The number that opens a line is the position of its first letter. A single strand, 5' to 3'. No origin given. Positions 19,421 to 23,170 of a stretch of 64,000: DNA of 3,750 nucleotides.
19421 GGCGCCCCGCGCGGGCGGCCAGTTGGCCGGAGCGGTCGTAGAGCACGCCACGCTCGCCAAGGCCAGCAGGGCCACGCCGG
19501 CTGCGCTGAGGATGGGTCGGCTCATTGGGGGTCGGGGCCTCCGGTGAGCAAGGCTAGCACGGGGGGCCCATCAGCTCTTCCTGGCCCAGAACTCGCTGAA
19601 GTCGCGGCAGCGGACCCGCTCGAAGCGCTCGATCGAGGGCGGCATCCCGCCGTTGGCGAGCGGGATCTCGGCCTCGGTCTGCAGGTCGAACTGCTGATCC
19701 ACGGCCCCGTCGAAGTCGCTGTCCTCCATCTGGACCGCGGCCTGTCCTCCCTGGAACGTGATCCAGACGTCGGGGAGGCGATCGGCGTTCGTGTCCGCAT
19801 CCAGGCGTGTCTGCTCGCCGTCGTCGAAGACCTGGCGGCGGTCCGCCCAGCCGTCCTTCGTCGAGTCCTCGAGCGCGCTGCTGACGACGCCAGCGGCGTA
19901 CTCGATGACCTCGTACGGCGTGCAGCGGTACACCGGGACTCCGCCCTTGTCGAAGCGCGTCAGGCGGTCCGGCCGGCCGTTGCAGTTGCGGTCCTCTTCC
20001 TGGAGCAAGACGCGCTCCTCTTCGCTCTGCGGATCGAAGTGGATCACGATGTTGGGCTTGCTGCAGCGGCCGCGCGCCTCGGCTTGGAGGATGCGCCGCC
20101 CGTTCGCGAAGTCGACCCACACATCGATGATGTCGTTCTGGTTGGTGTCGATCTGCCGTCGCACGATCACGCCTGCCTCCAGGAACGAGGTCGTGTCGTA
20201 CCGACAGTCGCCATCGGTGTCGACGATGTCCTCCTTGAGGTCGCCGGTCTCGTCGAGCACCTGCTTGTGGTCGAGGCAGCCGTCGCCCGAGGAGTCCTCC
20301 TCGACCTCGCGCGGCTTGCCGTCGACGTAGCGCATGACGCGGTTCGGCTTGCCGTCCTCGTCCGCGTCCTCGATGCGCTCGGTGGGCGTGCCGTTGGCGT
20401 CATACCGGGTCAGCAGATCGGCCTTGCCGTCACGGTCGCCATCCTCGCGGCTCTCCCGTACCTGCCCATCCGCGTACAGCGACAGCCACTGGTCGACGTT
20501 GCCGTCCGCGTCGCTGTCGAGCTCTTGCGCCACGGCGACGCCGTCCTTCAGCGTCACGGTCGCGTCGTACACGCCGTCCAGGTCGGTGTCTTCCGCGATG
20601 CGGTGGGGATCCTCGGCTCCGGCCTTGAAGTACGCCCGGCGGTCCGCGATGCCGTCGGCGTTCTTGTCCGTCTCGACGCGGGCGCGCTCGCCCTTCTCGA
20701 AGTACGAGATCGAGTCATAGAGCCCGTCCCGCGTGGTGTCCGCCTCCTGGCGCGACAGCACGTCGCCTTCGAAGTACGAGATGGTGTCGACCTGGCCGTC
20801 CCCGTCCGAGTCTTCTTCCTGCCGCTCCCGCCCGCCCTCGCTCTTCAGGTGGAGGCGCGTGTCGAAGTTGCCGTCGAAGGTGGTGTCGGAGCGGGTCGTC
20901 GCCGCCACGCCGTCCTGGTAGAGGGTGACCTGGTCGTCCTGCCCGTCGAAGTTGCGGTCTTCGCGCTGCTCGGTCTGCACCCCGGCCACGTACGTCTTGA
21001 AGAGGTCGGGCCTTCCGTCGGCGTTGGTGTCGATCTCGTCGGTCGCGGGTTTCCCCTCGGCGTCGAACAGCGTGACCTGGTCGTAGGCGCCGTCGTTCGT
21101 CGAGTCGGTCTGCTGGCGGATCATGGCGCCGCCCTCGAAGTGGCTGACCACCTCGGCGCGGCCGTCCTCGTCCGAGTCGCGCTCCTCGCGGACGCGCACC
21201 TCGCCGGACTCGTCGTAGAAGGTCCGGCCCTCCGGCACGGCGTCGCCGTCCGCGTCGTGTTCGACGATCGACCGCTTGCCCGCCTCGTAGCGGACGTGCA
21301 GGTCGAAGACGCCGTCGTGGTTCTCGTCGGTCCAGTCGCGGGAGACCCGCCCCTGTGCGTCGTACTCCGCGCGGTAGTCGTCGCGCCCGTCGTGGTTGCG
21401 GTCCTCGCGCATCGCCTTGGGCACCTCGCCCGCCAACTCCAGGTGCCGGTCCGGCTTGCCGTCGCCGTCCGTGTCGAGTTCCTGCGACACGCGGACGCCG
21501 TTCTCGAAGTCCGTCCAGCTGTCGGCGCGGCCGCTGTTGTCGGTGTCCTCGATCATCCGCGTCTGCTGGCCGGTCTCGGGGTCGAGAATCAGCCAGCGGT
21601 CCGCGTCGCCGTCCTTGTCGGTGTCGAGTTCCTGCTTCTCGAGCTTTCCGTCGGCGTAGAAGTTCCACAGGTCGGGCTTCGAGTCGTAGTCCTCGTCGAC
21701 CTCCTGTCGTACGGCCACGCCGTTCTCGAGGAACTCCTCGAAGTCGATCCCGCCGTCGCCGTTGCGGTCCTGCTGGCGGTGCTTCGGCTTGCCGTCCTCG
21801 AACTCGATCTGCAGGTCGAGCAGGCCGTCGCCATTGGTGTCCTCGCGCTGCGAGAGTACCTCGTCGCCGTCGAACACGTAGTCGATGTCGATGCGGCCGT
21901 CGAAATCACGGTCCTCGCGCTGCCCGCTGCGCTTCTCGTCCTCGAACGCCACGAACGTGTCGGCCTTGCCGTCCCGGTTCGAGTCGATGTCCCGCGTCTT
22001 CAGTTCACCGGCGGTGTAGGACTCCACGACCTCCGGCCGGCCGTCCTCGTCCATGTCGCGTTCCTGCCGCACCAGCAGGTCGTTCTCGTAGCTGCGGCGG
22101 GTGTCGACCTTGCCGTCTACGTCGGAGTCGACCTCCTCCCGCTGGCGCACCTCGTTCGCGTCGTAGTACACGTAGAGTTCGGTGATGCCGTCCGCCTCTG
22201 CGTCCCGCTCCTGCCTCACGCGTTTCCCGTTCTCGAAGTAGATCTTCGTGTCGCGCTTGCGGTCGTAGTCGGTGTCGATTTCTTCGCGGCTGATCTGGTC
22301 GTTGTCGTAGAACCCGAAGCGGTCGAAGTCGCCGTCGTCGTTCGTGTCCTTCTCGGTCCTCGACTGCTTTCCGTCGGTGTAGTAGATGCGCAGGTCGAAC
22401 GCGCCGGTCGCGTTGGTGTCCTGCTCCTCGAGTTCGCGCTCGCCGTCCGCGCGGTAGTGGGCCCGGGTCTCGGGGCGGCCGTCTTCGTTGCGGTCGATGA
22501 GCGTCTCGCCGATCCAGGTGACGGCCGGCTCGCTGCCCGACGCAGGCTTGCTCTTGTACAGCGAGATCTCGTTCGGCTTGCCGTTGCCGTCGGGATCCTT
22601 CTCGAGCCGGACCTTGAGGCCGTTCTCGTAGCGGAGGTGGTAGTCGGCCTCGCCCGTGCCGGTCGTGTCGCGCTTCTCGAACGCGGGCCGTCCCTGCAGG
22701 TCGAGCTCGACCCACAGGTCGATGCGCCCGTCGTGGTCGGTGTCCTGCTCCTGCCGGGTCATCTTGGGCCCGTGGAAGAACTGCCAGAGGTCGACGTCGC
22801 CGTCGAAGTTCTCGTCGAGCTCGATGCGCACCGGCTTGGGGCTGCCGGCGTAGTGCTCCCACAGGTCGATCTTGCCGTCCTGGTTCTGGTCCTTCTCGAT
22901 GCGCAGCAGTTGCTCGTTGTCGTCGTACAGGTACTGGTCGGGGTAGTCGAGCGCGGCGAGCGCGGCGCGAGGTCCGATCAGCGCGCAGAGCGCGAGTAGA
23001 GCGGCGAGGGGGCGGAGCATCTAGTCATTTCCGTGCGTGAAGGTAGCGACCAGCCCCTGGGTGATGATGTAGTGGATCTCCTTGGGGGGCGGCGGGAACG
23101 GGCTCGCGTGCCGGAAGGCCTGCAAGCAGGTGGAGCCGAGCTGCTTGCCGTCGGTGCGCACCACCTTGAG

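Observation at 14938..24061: Ton/Tol-like proton-motive motor genes clustered with giant Ca-loop repeat proteins instead of a TonB-dependent receptor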

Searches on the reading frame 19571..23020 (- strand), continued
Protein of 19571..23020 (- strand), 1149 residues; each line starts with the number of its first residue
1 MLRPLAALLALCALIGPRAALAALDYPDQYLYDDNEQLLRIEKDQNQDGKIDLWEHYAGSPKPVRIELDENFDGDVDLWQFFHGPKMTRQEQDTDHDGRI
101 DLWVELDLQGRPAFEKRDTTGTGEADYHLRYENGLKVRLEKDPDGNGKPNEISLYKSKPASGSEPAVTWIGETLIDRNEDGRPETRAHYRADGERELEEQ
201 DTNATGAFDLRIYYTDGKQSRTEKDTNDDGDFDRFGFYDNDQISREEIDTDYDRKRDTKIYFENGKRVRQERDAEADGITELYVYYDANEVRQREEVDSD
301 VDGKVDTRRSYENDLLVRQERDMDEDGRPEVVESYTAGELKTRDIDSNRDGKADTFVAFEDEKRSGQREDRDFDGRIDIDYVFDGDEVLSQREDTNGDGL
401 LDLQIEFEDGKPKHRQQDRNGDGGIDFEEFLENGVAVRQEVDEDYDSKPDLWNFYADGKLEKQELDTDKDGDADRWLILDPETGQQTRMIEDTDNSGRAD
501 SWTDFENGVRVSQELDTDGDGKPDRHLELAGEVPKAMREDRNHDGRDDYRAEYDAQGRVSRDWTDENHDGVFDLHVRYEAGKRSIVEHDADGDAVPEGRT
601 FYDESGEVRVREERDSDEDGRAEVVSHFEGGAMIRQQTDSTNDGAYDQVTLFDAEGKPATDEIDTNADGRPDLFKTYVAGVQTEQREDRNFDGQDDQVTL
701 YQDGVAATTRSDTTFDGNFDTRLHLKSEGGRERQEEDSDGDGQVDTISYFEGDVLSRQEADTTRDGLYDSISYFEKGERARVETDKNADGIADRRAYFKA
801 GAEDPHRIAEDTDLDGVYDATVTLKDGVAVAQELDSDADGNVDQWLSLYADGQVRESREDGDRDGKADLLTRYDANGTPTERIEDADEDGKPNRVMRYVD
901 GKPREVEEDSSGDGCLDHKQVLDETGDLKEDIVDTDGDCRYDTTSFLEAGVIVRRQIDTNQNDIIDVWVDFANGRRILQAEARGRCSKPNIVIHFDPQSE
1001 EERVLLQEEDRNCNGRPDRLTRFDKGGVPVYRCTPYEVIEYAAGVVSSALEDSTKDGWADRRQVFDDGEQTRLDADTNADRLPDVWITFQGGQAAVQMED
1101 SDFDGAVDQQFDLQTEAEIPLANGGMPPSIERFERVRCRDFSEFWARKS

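Call 79: find_encoding_contigs(protein=P0104, flank=10000, max_places=2)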
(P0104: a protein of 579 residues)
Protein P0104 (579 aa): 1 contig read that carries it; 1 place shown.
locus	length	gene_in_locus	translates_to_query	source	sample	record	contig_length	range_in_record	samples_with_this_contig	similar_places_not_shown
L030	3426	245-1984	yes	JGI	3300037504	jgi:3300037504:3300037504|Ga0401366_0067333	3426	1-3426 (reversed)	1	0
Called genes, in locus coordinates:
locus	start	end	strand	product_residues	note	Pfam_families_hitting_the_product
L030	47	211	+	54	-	-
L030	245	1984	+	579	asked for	-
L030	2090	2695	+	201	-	PF01618:MotA_ExbB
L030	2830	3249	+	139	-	PF02472:ExbD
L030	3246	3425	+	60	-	?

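Call 91: search_solved_structures(query=A2, max_evalue=0.1, show_alignments=2)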
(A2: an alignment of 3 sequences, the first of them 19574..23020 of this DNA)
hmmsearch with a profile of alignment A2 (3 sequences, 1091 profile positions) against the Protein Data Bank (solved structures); distinct sequences matched with E-value up to 0.1: 2.
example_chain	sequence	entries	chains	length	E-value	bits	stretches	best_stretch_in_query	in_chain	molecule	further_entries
6mi5_X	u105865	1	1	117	0.0022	19.2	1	340-427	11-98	Lanmodulin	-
8fns_A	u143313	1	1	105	0.0026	18.9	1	342-426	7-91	EF-hand domain-containing protein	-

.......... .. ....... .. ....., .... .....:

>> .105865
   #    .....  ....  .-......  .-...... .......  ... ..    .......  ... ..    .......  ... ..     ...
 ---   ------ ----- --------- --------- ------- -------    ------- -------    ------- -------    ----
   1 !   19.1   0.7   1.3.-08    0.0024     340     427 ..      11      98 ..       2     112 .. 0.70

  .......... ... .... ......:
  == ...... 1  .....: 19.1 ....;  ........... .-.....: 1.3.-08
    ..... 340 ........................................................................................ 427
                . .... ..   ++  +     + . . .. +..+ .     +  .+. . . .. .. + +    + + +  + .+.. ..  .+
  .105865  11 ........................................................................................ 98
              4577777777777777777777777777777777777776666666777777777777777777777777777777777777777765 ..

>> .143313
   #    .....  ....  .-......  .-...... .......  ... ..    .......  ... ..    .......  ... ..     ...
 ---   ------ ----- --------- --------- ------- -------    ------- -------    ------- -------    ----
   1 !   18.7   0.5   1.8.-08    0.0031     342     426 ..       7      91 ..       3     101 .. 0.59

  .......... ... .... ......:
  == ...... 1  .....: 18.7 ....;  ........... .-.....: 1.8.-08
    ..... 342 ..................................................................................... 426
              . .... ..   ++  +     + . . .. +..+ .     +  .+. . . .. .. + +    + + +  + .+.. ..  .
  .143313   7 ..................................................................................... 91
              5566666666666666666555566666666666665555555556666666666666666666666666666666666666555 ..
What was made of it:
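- Closest known: Lanmodulin. Same: Acidic D.D.DG..D loops spaced about 24 residues apart; periplasmic; genomic tie to TonB-dependent uptake (call 91).
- The only hit among solved-structure sequences is to the lanmodulin EF loops, with the same spacing of about 24 residues (E 2e-3, call 91).
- Tried and rejected: The profile search found only lanmodulin loops (call 91), which I treat as motif-level.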

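Call 92: search_protein_families(library=ncbifam, proteins=[P0110, P0100, P0104, P0001, L028:11779-12384:+, L028:12804-13472:+, L028:13610-15745:+], max_evalue=0.001)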
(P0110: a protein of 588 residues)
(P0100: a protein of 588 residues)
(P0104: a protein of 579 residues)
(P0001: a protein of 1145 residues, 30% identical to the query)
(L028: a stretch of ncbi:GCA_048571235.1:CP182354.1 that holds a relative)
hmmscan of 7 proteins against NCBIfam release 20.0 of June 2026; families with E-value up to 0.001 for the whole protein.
P0110 (588 aa): 1 family
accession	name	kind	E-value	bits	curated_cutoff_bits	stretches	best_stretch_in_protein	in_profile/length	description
NF050087.1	Lsa25.6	equivalog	2.2e-11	43.7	150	0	272-354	61-147/196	Lsa25.6 family adhesin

P0100 (588 aa): 1 family
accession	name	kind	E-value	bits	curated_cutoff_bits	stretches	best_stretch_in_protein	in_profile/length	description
NF050087.1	Lsa25.6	equivalog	1.7e-14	53.9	150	1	515-567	110-162/196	Lsa25.6 family adhesin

P0104 (579 aa): 1 family
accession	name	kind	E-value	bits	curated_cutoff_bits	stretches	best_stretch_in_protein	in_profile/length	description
NF050087.1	Lsa25.6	equivalog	3.6e-12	46.3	150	0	391-432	57-99/196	Lsa25.6 family adhesin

P0001 (1145 aa): 2 families
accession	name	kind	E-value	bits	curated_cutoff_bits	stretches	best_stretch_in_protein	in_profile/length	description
NF050087.1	Lsa25.6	equivalog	2.4e-32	112.1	150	2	454-541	58-147/196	Lsa25.6 family adhesin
NF040734.1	CC-COOH_SaoC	equivalog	0.00076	19.3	80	0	243-264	49-70/148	Cys-Cys-COOH (seleno)protein SaoC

L028:11779-12384:+ (201 aa): 9 families
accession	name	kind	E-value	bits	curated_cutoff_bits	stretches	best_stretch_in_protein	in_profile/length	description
TIGR02796.1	tolQ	equivalog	1.2e-24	87.2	221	1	85-192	101-208/216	protein TolQ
TIGR02797.1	exbB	equivalog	5.7e-20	72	206.2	1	20-189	25-200/211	tonB-system energizer ExbB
NF007722.0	PRK10414.1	equivalog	1.6e-15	57.2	402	1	99-187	122-209/244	tol-pal system-associated acyl-CoA thioesterase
NF008066.0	PRK10801.1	equivalog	3e-14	53.1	403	1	96-187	116-206/230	Tol-Pal system protein TolQ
TIGR02805.1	exbB2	equivalog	1.1e-11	45.1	135.35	1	102-184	50-131/138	TonB-system energizer ExbB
NF005237.0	PRK06743.1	equivalog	2.2e-07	30.5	373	1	64-166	122-216/277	flagellar motor protein MotP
NF005997.1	PRK08124.1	equivalog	2.4e-07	30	340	1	63-149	102-189/259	flagellar motor stator protein MotA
NF006527.0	PRK08990.1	equivalog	7.4e-07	28.7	341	1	59-161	94-196/254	flagellar motor protein PomA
NF006583.0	PRK09109.1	equivalog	3.9e-05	22.9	237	1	80-166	116-196/246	flagellar motor protein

L028:12804-13472:+ (222 aa): 4 families
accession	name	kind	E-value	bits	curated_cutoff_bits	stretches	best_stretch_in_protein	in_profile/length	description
TIGR01352.1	tonB_Cterm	subfamily_domain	1.2e-16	60.8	27.1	1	144-220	1-74/76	TonB family protein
TIGR02794.1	tolA_full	equivalog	4.4e-06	26.2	59.45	1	124-205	275-347/362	cell envelope integrity protein TolA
NF038079.1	TonB_sider_MxcH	equivalog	1.1e-05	23.7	925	1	145-196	11-61/792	TonB-dependent siderophore myxochelin receptor MxcH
NF033768.1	myxo_SS_tail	domain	0.00067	19.7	40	1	149-208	25-86/92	AgmX/PglI C-terminal domain-containing protein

L028:13610-15745:+ (711 aa): 24 families
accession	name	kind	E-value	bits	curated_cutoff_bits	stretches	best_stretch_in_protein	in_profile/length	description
NF049945.1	TonB_dep_FCYXU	equivalog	2.1e-215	717.4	825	1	7-708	6-694/697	TonB-dependent receptor, FCYXU motif-type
NF049946.1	TonB_dep_CU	exception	1.1e-73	248.8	700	1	54-709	53-680/683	TonB-dependent receptor, CU motif-type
NF049944.1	TonB_dep_PUIUD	equivalog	1e-56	192.6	850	1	7-708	7-683/686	TonB-dependent receptor, PUIUD motif-type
NF049947.1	TonB_dep_PCPU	exception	1.5e-48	165.5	800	1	15-709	8-683/685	TonB-dependent receptor, PCPU motif-type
TIGR01785.1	TonB-hemin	subfamily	1.6e-22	79.7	316.85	1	75-708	34-674/677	TonB-dependent heme/hemoglobin receptor family protein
TIGR01783.1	TonB-siderophor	subfamily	5.9e-22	78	223.5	2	77-242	20-174/649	TonB-dependent siderophore receptor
TIGR01779.1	TonB-B12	equivalog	1.2e-19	70.3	599.7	2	100-256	85-232/614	TonB-dependent vitamin B12 receptor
NF007926.1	PRK10641.1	equivalog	1.1e-18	67.1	836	1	77-201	62-180/617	TonB-dependent vitamin B12 receptor BtuB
NF010010.0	PRK13483.1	equivalog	1.2e-17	63.2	927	1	73-424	64-398/660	ligand-gated channel protein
NF010038.0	PRK13513.1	equivalog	1.2e-16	60.5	942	1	77-211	70-201/659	ligand-gated channel protein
TIGR01786.1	TonB-hemlactrns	subfamily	7.6e-12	44.4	323.75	2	75-171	37-131/719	TonB-dependent hemoglobin/transferrin/lactoferrin family receptor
NF007478.2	PRK10064.1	equivalog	3.5e-11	42.1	745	1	64-179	53-163/663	catecholate siderophore receptor CirA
NF010012.0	PRK13486.1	equivalog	1e-10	40.6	924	1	136-429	120-416/696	TonB-dependent receptor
NF010048.1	PRK13524.1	subfamily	2.1e-10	39.8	493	1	140-215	142-216/744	FepA family TonB-dependent siderophore receptor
NF047944.1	FoxamRcptFoxA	equivalog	9.3e-10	37.4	1300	1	103-177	97-166/697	ferrioxamine B receptor FoxA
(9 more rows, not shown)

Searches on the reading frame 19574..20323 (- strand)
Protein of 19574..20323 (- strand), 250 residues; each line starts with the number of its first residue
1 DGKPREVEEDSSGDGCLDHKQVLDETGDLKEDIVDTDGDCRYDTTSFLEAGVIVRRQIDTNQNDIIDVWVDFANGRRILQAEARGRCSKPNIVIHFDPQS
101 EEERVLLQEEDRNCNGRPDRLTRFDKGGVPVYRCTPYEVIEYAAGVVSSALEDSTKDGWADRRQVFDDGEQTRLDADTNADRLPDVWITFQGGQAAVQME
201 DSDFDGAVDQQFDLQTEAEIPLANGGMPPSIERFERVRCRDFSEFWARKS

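Call 27: find_homologous_proteins(query=window:19574-20323:-, max_evalue=0.001)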
Query window:19574-20323:- (250 aa): 12 proteins with E <= 0.001 among 420 candidates.
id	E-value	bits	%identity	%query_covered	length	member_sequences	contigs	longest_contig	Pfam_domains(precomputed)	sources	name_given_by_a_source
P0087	3.0e-152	523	90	100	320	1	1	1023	-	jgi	-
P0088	3.8e-90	320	53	97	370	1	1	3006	-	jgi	jgi:hypothetical protein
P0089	3.0e-86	307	54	99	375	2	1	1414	-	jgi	jgi:antitoxin component YwqK of YwqJK toxin-antitoxin module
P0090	1.4e-74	269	55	84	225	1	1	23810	-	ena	-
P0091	1.2e-73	266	53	99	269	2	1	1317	-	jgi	jgi:hypothetical protein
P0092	1.0e-66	243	50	86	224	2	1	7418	-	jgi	jgi:hypothetical protein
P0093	3.3e-59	219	61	68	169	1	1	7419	-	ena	-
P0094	1.0e-56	210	61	63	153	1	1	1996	-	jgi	jgi:hypothetical protein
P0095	1.0e-55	207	52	78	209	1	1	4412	-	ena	-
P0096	3.0e-55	206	60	62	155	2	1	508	-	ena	-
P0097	7.9e-51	191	56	64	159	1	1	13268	-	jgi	jgi:hypothetical protein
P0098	6.4e-48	182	55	62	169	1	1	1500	-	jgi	jgi:hypothetical protein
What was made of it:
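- Tried and rejected: A search with the C-terminal 250 aa (call 27) gave only fragments.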
